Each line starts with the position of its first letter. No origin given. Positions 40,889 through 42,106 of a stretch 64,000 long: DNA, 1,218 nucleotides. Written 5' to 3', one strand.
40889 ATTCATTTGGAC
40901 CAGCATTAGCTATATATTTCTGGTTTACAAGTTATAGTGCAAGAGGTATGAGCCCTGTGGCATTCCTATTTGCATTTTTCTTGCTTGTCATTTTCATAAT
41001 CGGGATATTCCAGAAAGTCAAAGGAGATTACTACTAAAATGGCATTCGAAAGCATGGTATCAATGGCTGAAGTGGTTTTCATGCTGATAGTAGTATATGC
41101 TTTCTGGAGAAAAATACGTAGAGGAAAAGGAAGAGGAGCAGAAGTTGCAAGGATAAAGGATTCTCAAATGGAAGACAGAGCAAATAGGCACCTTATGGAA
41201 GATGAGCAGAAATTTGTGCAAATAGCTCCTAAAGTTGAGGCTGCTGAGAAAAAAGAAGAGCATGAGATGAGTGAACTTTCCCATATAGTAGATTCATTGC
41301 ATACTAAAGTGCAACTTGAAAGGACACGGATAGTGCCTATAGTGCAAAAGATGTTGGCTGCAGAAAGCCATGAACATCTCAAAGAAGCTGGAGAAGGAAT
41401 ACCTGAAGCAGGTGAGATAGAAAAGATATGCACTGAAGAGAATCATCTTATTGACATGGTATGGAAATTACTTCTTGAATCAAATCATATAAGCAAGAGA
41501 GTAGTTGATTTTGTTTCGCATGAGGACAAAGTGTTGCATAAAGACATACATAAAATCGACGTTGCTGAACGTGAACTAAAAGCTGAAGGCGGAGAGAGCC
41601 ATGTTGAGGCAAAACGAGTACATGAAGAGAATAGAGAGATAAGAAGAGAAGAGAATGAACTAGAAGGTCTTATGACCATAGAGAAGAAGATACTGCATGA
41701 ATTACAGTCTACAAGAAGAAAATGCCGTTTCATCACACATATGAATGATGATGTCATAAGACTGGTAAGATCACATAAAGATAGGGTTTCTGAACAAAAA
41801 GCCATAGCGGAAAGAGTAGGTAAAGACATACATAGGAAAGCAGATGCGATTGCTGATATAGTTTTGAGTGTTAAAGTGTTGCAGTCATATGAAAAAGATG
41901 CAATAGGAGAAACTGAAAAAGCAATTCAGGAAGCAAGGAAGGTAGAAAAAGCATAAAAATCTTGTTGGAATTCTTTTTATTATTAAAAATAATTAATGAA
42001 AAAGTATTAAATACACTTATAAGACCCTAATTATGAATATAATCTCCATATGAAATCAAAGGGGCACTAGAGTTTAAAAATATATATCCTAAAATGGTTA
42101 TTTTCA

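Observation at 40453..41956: Two-gene module: 5-TM membrane protein plus membrane-anchored His-rich coiled-coil protein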

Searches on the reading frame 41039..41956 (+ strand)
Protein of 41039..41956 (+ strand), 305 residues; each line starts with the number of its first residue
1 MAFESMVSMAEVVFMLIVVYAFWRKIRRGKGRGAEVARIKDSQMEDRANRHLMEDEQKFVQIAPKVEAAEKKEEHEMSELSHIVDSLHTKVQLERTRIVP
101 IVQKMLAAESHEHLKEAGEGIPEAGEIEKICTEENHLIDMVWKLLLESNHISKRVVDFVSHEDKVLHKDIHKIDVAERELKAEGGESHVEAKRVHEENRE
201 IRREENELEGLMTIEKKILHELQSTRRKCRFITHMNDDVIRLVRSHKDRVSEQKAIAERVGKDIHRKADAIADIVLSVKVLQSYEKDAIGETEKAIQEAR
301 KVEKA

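Call 5: search_protein_families(library=ncbifam, proteins=[window:41039-41956:+], max_evalue=1)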
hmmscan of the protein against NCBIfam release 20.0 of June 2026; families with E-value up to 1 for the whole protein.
window:41039-41956:+ (305 aa): 0 families

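Call 6: search_protein_families(library=pfam, proteins=[window:41039-41956:+], max_evalue=1)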
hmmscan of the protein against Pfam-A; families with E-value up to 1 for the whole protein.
window:41039-41956:+ (305 aa): 1 family
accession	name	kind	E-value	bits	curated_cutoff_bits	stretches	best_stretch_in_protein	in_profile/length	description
PF10046.14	BLOC1_2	-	0.11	13.3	33.4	0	213-281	6-77/96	Biogenesis of lysosome-related organelles complex-1 subunit 2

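Call 7: search_solved_structures(query=window:41039-41956:+, max_evalue=10)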
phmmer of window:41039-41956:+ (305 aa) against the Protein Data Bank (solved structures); distinct sequences matched with E-value up to 10: 1.
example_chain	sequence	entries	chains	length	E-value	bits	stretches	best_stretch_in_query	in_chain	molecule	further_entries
4dx0_A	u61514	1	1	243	0.19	14.5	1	105-183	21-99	14-3-3-like protein E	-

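Call 8: find_homologous_proteins(query=window:41039-41956:+, max_evalue=0.001)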
Query window:41039-41956:+ (305 aa): 2 proteins with E <= 0.001 among 1149 candidates.
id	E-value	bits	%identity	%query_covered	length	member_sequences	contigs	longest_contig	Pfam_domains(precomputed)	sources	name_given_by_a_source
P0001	1.6e-185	633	100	100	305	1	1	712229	-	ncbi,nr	ncbi:hypothetical protein H6503_01245 [Candidatus Woesearchaeota archaeon]|nr:hypothetical protein [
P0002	3.1e-81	291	47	99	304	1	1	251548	-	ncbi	ncbi:MAG: hypothetical protein ACMXYG_01935 [Candidatus Woesearchaeota archaeon]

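Call 11: find_encoding_contigs(protein=P0002, flank=10000, max_places=4)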
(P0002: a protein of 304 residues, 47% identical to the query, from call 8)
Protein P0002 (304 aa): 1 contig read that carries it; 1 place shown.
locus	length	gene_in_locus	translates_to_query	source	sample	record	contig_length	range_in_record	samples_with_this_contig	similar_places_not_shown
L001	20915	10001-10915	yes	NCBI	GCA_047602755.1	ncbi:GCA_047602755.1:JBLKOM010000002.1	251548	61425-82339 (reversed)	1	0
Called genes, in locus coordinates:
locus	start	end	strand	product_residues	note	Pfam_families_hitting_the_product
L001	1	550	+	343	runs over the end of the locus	-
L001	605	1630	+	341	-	PF00752:XPG_N, PF00867:XPG_I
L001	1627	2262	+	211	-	PF00702:Hydrolase, PF13419:HAD_2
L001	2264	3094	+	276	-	PF25133:TYW2_N_2, PF02475:TRM5-TYW2_MTfase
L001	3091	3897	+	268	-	PF08501:Shikimate_dh_N, PF01488:Shikimate_DH, PF03807:F420_oxidored (weak), PF18317:SDH_C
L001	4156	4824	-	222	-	PF00106:adh_short, PF13561:adh_short_C2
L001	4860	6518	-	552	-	PF18262:PhetRS_B1 (faint), PF03484:B5, PF17759:tRNA_synthFbeta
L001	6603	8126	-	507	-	PF01409:tRNA-synt_2d, PF00587:tRNA-synt_2b (weak)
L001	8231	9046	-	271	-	PF01978:TrmB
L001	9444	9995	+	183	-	-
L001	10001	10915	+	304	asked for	-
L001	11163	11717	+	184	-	PF00352:TBP, PF11858:DUF3378 (faint), PF00352:TBP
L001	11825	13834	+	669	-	PF14551:MCM_N, PF17207:MCM_OB, PF00493:MCM, PF07728:AAA_5 (weak), PF01078:Mg_chelatase, PF17855:MCM_lid, PF21120: (weak)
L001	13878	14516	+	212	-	-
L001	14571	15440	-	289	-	PF01944:SpoIIM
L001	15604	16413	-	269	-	PF01978:TrmB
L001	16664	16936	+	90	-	PF00708:Acylphosphatase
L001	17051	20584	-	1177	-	PF03833:PolC_DP2_N, PF24844:PolC_DP2_central, PF24846:PolC_DP2_cat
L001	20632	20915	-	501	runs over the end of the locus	PF01336:tRNA_anti-codon (weak), PF00149:Metallophos, PF04042:DNA_pol_E_B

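Call 23: search_protein_representatives(alignment_id=A1)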
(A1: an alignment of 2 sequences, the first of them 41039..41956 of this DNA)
Query: 2 sequences, 305 profile positions. Proteins with E-value up to 0.001 (for the whole library): 15; up to 1e-10: 12; up to 1e-30: 5. The best 15 are listed.
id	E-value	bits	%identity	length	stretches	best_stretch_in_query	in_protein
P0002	6.5e-169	577.2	-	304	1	1-303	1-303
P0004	1.1e-46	175.8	-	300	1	33-304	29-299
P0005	2.2e-46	174.8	-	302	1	5-305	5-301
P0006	1.6e-41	158.9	-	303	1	29-303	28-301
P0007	8.2e-34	133.5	-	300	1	39-302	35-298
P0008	4.8e-26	108.0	-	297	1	15-290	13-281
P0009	5.6e-26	107.8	-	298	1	1-289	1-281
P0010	9.1e-18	80.8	-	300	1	25-299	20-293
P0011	1.1e-16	77.2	-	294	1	26-299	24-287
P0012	6.4e-14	68.2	-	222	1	61-163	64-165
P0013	5.3e-12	61.9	-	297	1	22-301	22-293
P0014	3.6e-11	59.2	-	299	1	12-302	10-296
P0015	8.7e-10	54.6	-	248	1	63-301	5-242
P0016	6.5e-09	51.8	-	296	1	13-292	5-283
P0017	8.0e-04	35.0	-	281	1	3-284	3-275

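Call 27: find_homologous_proteins(query=A3, max_evalue=0.001)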
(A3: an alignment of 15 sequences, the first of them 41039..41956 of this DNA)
Query A3 (15 sequences) (305 aa, profile of the alignment): 3 proteins with E <= 0.001 among 4869 candidates.
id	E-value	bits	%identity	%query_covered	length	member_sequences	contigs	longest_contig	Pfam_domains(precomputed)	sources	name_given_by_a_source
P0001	1.4e-100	354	100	100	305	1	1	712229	-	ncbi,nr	ncbi:hypothetical protein H6503_01245 [Candidatus Woesearchaeota archaeon]|nr:hypothetical protein [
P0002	3.6e-99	350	47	99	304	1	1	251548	-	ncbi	ncbi:MAG: hypothetical protein ACMXYG_01935 [Candidatus Woesearchaeota archaeon]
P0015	3.4e-69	251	19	61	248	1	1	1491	-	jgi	jgi:hypothetical protein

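Call 32: find_encoding_contigs(protein=P0004, flank=6000, max_places=2)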
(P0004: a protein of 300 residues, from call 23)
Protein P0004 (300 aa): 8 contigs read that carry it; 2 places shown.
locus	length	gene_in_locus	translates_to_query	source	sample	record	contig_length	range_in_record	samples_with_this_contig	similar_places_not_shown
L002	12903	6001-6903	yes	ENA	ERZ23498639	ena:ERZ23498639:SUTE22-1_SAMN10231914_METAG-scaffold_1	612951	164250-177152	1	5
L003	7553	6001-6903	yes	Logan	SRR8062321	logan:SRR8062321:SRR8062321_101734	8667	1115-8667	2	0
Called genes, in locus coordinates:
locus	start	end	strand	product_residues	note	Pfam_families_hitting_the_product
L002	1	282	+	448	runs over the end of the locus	PF02878:PGM_PMM_I, PF02879:PGM_PMM_II, PF02880:PGM_PMM_III, PF00408:PGM_PMM_IV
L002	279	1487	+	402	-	PF00483:NTP_transferase, PF12804:NTP_transf_3, PF25084:LbH_EIF2B (weak), PF25087:GMPPB_C, PF00132:Hexapep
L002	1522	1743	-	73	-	-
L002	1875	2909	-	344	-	PF05833:NFACT_N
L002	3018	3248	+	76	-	PF18898:DUF5654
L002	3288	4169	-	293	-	PF01895:PhoU (weak)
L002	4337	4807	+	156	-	PF13404:HTH_AsnC-type (weak), PF13412:HTH_24 (weak), PF01037:AsnC_trans_reg (weak)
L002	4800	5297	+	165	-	-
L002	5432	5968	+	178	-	-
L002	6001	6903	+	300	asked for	-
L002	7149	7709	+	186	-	PF00352:TBP, PF11858:DUF3378 (faint), PF00352:TBP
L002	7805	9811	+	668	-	PF14551:MCM_N, PF17207:MCM_OB, PF00493:MCM, PF13191:AAA_16 (weak), PF07728:AAA_5, PF01078:Mg_chelatase, PF17855:MCM_lid, PF21120: (weak)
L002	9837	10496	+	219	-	PF16100:RMI2 (faint), PF01336:tRNA_anti-codon (weak)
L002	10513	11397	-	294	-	PF01944:SpoIIM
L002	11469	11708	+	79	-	-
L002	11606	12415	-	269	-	PF01978:TrmB, PF11495:TrmB_EBD_N (faint)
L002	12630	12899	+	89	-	PF00708:Acylphosphatase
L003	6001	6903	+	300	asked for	-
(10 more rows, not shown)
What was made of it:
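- The TrmB adjacency is lost in L002 (call 32) and may simply be inherited gene order.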

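Call 33: find_encoding_contigs(protein=P0007, flank=6000, max_places=2)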
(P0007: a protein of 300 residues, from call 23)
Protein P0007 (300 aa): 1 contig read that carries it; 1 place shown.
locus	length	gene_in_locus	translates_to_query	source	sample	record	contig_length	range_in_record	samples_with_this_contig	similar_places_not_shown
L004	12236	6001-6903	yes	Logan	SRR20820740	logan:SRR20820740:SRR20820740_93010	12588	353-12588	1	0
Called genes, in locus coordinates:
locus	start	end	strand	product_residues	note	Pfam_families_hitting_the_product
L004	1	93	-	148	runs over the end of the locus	?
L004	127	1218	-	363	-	PF00078:RVT_1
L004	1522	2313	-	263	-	-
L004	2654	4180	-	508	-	PF01409:tRNA-synt_2d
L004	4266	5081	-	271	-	PF01978:TrmB, PF11495:TrmB_EBD_N (weak)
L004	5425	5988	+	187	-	-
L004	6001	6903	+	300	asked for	-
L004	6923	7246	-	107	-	PF04060:FeS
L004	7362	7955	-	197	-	PF02508:Rnf-Nqr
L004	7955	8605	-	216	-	PF02508:Rnf-Nqr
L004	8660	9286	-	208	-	PF04205:FMN_bind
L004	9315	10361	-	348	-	PF03116:NQR2_RnfD_RnfE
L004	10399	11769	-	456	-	PF13375:RnfC_N, PF01512:Complex1_51K, PF25160:LdpA_Fe-S-bd (faint), PF12838:Fer4_7, PF13183:Fer4_8 (weak), PF13187:Fer4_9 (weak), PF13237:Fer4_10, PF13534:Fer4_17 (weak), +2 more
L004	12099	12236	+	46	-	?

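Call 34: find_encoding_contigs(protein=P0010, flank=5000, max_places=1)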
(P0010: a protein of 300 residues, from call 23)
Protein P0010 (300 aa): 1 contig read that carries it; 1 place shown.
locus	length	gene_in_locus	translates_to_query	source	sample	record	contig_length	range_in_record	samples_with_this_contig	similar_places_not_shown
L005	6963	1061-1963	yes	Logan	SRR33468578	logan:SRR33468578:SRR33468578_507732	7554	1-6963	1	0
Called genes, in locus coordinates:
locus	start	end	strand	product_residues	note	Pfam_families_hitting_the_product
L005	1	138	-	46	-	?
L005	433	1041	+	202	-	-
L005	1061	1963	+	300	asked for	-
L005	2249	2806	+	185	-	PF00352:TBP, PF11858:DUF3378 (faint), PF00352:TBP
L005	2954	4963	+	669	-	PF14551:MCM_N (weak), PF17207:MCM_OB, PF00493:MCM, PF07728:AAA_5 (weak), PF01078:Mg_chelatase (weak), PF17855:MCM_lid, PF21120:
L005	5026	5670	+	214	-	PF01336:tRNA_anti-codon (weak)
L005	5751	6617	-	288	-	PF01944:SpoIIM (weak)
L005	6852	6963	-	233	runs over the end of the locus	?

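Call 35: find_encoding_contigs(protein=P0013, flank=5000, max_places=1)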
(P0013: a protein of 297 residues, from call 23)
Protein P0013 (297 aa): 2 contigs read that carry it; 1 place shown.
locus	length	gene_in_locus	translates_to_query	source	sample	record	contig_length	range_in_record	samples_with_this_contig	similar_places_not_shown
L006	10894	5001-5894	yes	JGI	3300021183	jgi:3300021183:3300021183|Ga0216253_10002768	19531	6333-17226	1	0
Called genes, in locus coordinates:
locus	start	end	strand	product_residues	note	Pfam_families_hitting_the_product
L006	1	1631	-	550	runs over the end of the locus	PF18262:PhetRS_B1 (faint), PF03484:B5, PF17759:tRNA_synthFbeta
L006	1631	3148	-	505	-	PF01409:tRNA-synt_2d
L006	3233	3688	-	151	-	PF11495:TrmB_EBD_N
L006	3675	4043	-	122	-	PF01978:TrmB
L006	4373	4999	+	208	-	-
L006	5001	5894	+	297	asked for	-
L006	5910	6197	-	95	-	PF04060:FeS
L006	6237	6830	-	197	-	PF02508:Rnf-Nqr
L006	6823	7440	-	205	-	PF02508:Rnf-Nqr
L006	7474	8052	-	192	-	PF04205:FMN_bind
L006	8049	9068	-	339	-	PF03116:NQR2_RnfD_RnfE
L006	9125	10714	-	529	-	PF13375:RnfC_N, PF01512:Complex1_51K, PF13187:Fer4_9 (weak), PF12838:Fer4_7 (weak), PF13237:Fer4_10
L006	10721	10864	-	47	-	-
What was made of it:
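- The pair persists where the upstream flank is replaced (L002) or the downstream flank is replaced by an Rnf operon (L004, L006) (calls 32, 33, 35).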

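Call 36: find_encoding_contigs(protein=P0016, flank=5000, max_places=1)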
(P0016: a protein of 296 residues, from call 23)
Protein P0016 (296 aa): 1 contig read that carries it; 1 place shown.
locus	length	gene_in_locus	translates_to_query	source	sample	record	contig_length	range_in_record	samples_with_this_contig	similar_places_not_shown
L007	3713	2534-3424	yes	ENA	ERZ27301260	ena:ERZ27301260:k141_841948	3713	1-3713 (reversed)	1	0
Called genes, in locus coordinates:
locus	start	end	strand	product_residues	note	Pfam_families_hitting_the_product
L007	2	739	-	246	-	?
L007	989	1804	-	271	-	PF01978:TrmB, PF11495:TrmB_EBD_N (weak)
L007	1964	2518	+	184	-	-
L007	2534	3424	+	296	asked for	-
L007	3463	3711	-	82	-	?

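Call 37: find_encoding_contigs(protein=P0008, flank=5000, max_places=1)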
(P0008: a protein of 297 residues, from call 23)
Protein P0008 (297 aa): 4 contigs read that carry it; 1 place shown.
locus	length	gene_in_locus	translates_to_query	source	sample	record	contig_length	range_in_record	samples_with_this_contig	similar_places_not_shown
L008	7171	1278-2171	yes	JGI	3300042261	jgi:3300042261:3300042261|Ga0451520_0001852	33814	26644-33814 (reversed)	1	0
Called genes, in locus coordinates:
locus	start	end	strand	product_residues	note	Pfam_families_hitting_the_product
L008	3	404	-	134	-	?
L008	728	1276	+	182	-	-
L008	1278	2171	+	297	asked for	-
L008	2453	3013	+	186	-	PF00352:TBP, PF11858:DUF3378 (faint), PF00352:TBP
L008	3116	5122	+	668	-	PF14551:MCM_N (weak), PF17207:MCM_OB, PF00493:MCM, PF07728:AAA_5, PF01078:Mg_chelatase (weak), PF17855:MCM_lid, PF21120: (weak)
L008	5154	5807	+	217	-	PF01336:tRNA_anti-codon (weak)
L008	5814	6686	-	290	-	PF01944:SpoIIM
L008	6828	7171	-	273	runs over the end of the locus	PF01978:TrmB, PF13091:PLDc_2 (faint), PF11495:TrmB_EBD_N (weak)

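Call 39: predict_structure(alignment_id=A3)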
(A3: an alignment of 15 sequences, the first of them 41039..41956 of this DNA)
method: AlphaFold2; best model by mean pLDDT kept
length: 305 residues; sequences in the alignment: 15
mean_pLDDT: 79.2   pTM: 0.61
mean pLDDT of the five models: 79.2, 75.5, 74.0, 73.1, 69.4
residues with pLDDT >= 90: 47; 70-90: 210; 50-70: 48; < 50: 0
segments of 3 or more residues with pLDDT < 50: none
pLDDT, mean of each block of 10 residues (from residue 1): 63 79 64 69 79 77 80 87 93 85 77 63 83 94 78 65 77 79 70 80 78 78 89 92 76 82 89 89 81 78 75
secondary structure, 60 per line:
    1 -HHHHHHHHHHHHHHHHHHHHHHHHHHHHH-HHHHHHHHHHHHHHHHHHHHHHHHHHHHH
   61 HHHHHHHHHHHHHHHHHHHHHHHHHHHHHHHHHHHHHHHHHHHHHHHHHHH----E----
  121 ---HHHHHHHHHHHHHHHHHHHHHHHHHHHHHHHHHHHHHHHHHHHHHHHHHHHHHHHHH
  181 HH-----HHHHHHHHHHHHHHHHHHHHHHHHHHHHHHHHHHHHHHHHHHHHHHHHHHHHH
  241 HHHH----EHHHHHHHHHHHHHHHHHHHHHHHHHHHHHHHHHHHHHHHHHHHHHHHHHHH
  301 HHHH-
elements in order: H2-30 H32-111 H124-182 H188-244 H250-304
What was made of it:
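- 41390..41443 (+): B tip motif G-x-G-[ILF]-P-E-[AG]-x-E-[IV]-x3-C-x-E-E-N (residues 118-135): the helix 1-helix 2 loop and the start of helix 2. Its membrane-distal position is inferred from the helix order in the AF2 model (call 39).
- Closest known: Hemerythrin-like and ferritin-like di-iron four-helix bundles. Different: B's helices are 55-80 residues long rather than roughly 20-30 (call 39; hemerythrin dimensions are from general knowledge).
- AF2 gives pLDDT 79 and pTM 0.61 with four long helices (call 39).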

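Call 42: search_solved_structures(query=A3, max_evalue=10)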
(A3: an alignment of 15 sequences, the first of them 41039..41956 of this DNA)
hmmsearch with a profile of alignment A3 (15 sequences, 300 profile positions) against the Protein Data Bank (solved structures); distinct sequences matched with E-value up to 10: 1.
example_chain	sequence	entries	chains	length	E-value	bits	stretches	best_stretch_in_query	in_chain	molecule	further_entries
5mg8_B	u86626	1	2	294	0.14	14.3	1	213-281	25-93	Structural maintenance of chromosomes protein 6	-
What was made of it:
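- On Hemerythrin-like (PF01814): There is no PDB sequence hit (calls 7, 42).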

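Call 44: search_protein_families(library=pfam, alignment_id=A3, max_evalue=1)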
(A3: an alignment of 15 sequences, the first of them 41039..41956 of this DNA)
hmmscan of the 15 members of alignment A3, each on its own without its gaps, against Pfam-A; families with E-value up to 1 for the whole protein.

A. member 1, window:41039-41956:+ (305 aa): 1 family
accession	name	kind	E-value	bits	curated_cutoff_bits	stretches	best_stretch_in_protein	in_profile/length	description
PF10046.14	BLOC1_2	-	0.11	13.3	33.4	0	213-281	6-77/96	Biogenesis of lysosome-related organelles complex-1 subunit 2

B. families by the number of members that match (of 15 scanned): 26 families (the first 25 are shown)
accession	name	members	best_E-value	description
PF07219.19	HemY_N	1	0.0012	HemY protein N-terminus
PF02413.22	Caudo_TAP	1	0.0043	Caudovirales tail fibre assembly protein, lambda gpK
PF20671.3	COG3_C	1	0.0065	Conserved oligomeric Golgi complex subunit 3, C-terminal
PF13425.11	O-antigen_lig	1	0.0099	O-antigen ligase like membrane protein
PF12059.13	DUF3540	1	0.011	Protein of unknown function (DUF3540)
PF11264.13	ThylakoidFormat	1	0.017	Thylakoid formation protein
PF13847.12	Methyltransf_31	1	0.038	Methyltransferase domain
PF20918.2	SPOCS_spoVID-N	1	0.043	SPOCS_spoVID-N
PF03348.21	Serinc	1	0.056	Serine incorporator (Serinc)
PF04906.18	Tweety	1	0.061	Tweety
PF19599.4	DUF6104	1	0.073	Family of unknown function (DUF6104)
PF01924.21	HypD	1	0.074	Hydrogenase formation hypA family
PF00013.35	KH_1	1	0.083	KH domain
PF04011.17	LemA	1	0.085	LemA family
PF10046.14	BLOC1_2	1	0.11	Biogenesis of lysosome-related organelles complex-1 subunit 2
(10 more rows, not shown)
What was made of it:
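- Closest known: LemA family. Same: One B-family member gives a weak LemA hit (E = 0.085; call 44).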

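Call 51: search_protein_families(library=pfam, proteins=[L001:9444-9995:+, L002:5432-5968:+, L004:5425-5988:+, L005:433-1041:+, L006:4373-4999:+, L007:1964-2518:+, L008:728-1276:+], max_evalue=0.1)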
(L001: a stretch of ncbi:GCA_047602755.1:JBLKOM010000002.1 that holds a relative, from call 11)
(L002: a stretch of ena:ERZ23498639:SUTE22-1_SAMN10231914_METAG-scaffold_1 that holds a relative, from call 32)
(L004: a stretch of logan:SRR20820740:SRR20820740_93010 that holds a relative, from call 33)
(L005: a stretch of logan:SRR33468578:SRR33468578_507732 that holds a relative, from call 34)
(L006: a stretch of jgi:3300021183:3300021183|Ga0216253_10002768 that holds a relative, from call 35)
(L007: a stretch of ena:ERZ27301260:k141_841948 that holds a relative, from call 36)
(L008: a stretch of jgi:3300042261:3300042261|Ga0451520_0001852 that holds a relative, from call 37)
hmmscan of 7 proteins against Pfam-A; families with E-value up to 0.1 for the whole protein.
L001:9444-9995:+ (183 aa): 0 families

L002:5432-5968:+ (178 aa): 3 families
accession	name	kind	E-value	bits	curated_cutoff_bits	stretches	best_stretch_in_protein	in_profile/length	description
PF04956.18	TrbC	-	0.006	17.2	27.9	1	70-143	19-89/98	TrbC/VIRB2 pilin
PF13572.11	DUF4134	-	0.011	16.4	26.5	1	110-151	49-90/93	Domain of unknown function (DUF4134)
PF14015.11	DUF4231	-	0.063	14.1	24.7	0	121-173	9-64/103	Protein of unknown function (DUF4231)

L004:5425-5988:+ (187 aa): 0 families

L005:433-1041:+ (202 aa): 0 families

L006:4373-4999:+ (208 aa): 0 families

L007:1964-2518:+ (184 aa): 0 families

L008:728-1276:+ (182 aa): 1 family
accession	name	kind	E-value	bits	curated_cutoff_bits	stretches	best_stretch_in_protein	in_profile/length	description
PF15109.11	TMEM125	-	0.0081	16.9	27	1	108-151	26-69/111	TMEM125 protein family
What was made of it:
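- Closest known: TrbC/VirB2 pilin family. Same: One A homologue (L002) hits PF04956 at E = 0.006 and DUF4134 at E = 0.011 over its TM2-TM4 region (call 51).
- Tried and rejected: The VirB2/TrbC-pilin lead for A was rejected, since only one member hits and only over hydrophobic helices (call 51).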
